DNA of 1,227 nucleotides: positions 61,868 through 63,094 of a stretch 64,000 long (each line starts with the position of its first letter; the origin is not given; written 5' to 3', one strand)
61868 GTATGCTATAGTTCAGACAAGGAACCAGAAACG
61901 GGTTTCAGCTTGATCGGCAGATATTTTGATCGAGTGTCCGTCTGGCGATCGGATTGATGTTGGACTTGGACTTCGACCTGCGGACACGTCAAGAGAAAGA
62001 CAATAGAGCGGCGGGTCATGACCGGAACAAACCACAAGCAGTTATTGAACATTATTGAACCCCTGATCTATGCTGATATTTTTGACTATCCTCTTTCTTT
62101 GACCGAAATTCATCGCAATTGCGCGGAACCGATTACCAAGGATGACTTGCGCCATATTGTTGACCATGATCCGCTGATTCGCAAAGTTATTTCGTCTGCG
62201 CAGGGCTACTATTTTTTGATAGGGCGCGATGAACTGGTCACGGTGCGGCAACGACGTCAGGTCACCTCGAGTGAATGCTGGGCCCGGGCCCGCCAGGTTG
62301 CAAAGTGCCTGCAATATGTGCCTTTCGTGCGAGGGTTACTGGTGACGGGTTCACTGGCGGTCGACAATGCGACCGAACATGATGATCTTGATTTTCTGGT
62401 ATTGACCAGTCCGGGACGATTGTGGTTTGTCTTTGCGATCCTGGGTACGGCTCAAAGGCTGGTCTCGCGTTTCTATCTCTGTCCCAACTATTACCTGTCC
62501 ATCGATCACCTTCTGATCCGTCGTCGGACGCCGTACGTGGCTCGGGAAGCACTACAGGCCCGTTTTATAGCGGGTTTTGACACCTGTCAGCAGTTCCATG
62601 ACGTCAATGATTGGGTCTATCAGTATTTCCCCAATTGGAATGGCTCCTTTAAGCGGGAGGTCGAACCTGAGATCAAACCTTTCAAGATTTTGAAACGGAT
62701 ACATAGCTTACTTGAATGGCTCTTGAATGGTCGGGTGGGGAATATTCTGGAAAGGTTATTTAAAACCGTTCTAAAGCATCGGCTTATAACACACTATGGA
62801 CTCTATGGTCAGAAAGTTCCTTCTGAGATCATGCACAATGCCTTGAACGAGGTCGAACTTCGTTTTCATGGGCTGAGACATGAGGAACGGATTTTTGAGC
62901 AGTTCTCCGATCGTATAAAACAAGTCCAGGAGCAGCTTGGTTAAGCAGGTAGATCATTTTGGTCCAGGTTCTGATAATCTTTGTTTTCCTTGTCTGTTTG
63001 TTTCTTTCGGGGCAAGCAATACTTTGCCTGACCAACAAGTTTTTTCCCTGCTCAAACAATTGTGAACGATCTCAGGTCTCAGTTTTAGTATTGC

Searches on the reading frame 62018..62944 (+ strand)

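Call 18: search_protein_families(library=pfam, proteins=[window:62018-62944:+], max_evalue=1)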
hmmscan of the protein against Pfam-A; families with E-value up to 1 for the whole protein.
window:62018-62944:+ (308 aa): 2 families
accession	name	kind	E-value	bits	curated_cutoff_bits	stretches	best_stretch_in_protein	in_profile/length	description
PF01909.29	NTP_transf_2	-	0.014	16.2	21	1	97-133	8-43/93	Nucleotidyltransferase domain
PF24807.1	WD40_CDC20-Fz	-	0.071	12.8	200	1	69-116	154-201/292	CDC20/Fizzy WD40 domain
